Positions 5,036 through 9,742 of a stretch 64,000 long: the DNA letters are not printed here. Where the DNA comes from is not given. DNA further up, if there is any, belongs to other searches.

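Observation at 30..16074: Orphan co-linear NRPS-PKS assembly line: A-T-KS-AT-ACP-AMT, then C-A(MT)-T, then C-A-T-T-TE, with its own Sfp-type PPTase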

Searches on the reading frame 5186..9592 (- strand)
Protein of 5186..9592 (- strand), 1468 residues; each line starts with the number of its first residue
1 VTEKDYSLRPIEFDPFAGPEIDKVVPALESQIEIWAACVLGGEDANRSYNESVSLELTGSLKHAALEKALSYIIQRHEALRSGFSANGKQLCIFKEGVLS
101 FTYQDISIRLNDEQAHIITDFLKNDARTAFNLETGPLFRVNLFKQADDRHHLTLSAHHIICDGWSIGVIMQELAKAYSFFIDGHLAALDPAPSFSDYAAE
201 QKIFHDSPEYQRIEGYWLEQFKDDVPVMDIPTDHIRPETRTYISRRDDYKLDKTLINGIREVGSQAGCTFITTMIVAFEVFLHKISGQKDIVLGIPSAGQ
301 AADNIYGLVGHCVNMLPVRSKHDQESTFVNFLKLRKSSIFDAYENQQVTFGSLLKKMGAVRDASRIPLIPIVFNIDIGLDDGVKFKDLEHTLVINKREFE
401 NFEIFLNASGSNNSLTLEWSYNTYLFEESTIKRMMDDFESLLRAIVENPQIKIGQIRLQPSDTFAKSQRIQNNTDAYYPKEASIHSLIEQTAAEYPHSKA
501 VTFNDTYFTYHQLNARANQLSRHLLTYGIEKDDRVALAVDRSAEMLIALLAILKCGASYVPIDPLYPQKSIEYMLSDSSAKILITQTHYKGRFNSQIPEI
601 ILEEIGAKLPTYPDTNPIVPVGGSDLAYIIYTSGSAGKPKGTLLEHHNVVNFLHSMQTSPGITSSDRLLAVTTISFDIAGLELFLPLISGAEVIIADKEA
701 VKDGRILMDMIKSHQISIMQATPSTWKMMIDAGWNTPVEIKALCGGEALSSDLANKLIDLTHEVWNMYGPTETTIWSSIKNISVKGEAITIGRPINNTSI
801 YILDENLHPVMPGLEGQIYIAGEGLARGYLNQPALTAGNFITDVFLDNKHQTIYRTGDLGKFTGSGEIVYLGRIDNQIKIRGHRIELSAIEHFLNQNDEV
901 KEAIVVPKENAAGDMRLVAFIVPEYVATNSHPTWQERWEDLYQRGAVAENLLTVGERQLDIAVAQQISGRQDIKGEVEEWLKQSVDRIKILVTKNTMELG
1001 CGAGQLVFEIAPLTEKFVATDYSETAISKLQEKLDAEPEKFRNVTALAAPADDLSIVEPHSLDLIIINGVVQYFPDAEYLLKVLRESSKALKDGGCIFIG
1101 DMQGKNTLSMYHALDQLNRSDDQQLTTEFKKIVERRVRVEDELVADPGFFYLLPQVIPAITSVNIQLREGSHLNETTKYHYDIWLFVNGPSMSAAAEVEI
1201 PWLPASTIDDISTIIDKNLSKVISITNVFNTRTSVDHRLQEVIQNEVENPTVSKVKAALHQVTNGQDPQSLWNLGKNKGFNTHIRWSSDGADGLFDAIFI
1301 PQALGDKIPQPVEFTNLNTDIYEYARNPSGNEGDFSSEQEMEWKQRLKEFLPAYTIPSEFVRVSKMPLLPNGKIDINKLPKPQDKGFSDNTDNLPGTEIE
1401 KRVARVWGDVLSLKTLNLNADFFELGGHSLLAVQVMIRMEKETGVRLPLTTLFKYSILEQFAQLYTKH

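Call 3: search_protein_families(library=pfam, proteins=[window:5186-9592:-], max_evalue=0.001)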
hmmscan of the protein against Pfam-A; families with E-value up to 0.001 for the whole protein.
window:5186-9592:- (1468 aa): 11 families
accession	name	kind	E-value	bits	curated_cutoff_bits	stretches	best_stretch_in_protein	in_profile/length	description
PF00668.25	Condensation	-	1.6e-87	294.5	30.6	1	43-461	21-449/456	Condensation domain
PF00501.34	AMP-binding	-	8.4e-84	282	29.9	1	489-830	2-384/384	AMP-binding enzyme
PF08242.18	Methyltransf_12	-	1.9e-15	57.8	30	1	997-1097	1-98/98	Methyltransferase domain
PF13847.12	Methyltransf_31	-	1.5e-13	51.1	27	1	994-1117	5-125/145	Methyltransferase domain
PF00550.31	PP-binding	-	1.6e-12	47.9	20.8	1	1402-1463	2-65/67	Phosphopantetheine attachment site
PF13649.12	Methyltransf_25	-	4.6e-12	46.9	27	1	998-1095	3-97/97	Methyltransferase domain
PF08241.18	Methyltransf_11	-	5.6e-11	43.4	21.2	1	998-1099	2-95/95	Methyltransferase domain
PF01209.24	Ubie_methyltran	-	3.7e-05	23.6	20.1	1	980-1101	35-153/233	ubiE/COQ5 methyltransferase family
PF13193.12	AMP-binding_C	-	0.00018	22.8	24.5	0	890-924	2-36/76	AMP-binding enzyme C-terminal domain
PF13489.12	Methyltransf_23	-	0.00036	20.8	27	1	990-1101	20-118/164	Methyltransferase domain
PF05175.20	MTS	-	0.00047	20.3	23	0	992-1099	31-138/170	Methyltransferase small domain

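Call 20: search_protein_families(library=ncbifam, proteins=[window:5186-9592:-], max_evalue=0.001)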
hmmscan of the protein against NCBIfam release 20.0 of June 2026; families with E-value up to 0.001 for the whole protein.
window:5186-9592:- (1468 aa): 116 families (the best 25 are shown)
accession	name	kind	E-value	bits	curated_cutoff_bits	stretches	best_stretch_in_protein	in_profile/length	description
NF004282.0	PRK05691.1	subfamily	7.1e-206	686.1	4090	2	30-923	681-1575/4334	non-ribosomal peptide synthase/polyketide synthase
NF047350.1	aureusi_NRPS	equivalog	6.9e-168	560.5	2500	3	446-921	378-844/2373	aureusimine non-ribosomal peptide synthetase AusA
NF041803.1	NRPS_SolG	exception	3.3e-144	482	2200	2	69-929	154-1022/1163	solanimycin non-ribosomal peptide synthetase SolG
NF038078.1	NRPS_MxcG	equivalog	5.2e-130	434.9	2300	2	30-927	10-914/1442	myxochelin non-ribosomal peptide synthetase MxcG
TIGR01733.1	AA-adenyl-dom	subfamily_domain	1.4e-121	406.1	317.4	1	509-905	1-409/409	amino acid adenylation domain-containing protein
NF007605.2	PRK10252.1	equivalog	9.4e-116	387.8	2400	2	25-935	4-922/1292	enterobactin non-ribosomal peptide synthetase EntF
TIGR03443.1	alpha_am_amid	equivalog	6.1e-86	289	1030.1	3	618-940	409-765/1390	L-aminoadipate-semialdehyde dehydrogenase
NF003417.0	PRK04813.1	subfamily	1.7e-85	287.5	476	2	486-925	7-450/505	D-alanine--poly(phosphoribitol) ligase subunit DltA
TIGR01734.1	D-ala-DACP-lig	equivalog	4.6e-81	272.9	559.85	2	487-927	5-451/504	D-alanine--poly(phosphoribitol) ligase subunit DltA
TIGR03098.1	ligase_PEP_1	hypoth_equivalog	4.3e-62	210.3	592.35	1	484-923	2-467/517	acyl-CoA ligase (AMP-forming), exosortase A system-associated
NF004837.0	PRK06187.1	subfamily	7.8e-61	205.9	476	1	480-925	6-473/531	long-chain-fatty-acid--CoA ligase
TIGR01923.1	menE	equivalog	3e-48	164.8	330.15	1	509-924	1-398/442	o-succinylbenzoate--CoA ligase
NF052269.1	Staph_lig_FadD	equivalog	6.6e-48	163.3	650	1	503-912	23-431/499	long-chain-fatty-acid--CoA ligase FadD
NF006181.0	PRK08314.1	subfamily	3.7e-45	154.2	705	2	618-924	198-502/563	long-chain-fatty-acid--CoA ligase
NF004822.0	PRK06178.1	equivalog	1.5e-43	149.3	782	2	619-928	208-522/571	acyl-CoA synthetase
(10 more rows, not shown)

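Call 27: search_solved_structures(query=window:5186-9592:-, max_evalue=1e-30)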
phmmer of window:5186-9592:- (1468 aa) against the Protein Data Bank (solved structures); distinct sequences matched with E-value up to 1e-30: 80 (the best 60 are shown).
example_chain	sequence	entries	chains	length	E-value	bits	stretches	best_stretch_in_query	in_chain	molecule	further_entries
6mfz_A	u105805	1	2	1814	4.8e-238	796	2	49-925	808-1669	Linear gramicidin synthase subunit A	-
9be3_A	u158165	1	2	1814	5.4e-238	795.9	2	54-925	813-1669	Linear gramicidin synthase subunit A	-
9meh_A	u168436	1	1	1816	5.4e-238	795.9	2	54-925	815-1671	Linear gramicidin synthase subunit A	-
9be4_A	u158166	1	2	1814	1.9e-237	794.1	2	54-925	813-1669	Linear gramicidin synthase subunit A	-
6mfy_A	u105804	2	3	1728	1.2e-222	745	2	49-925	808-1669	Linear gramicidin synthase subunit A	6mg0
5u89_A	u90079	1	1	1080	3.1e-175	587.9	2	472-923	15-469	Amino acid adenylation domain protein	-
8xjz_C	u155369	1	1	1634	7.4e-173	580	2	25-921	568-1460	Peptide synthetase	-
4zxh_A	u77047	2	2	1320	2e-146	492.4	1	112-923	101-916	ABBFA_003403 | Tyrocidine synthetase 3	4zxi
6p1j_A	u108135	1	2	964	1.1e-143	483.3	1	30-927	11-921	Txo2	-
8jbr_A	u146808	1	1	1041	4.4e-140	471.4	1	49-929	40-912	McyA protein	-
6mfw_A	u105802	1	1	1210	2.2e-130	439.3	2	479-927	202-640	Linear gramicidin synthase subunit A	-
6mfx_A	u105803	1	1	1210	2.3e-130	439.2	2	479-927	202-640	Linear gramicidin synthase subunit A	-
9bfd_B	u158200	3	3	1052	5.2e-129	434.7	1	47-924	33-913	Tyrocidine synthase 2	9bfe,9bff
6oyf_A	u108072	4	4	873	1.1e-126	427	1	31-882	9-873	Txo1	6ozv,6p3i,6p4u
2vsq_A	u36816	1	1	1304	5.6e-122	411.4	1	48-923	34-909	SURFACTIN SYNTHETASE SUBUNIT 3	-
5wmm_A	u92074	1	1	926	2.8e-108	366.1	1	491-1381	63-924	NRPS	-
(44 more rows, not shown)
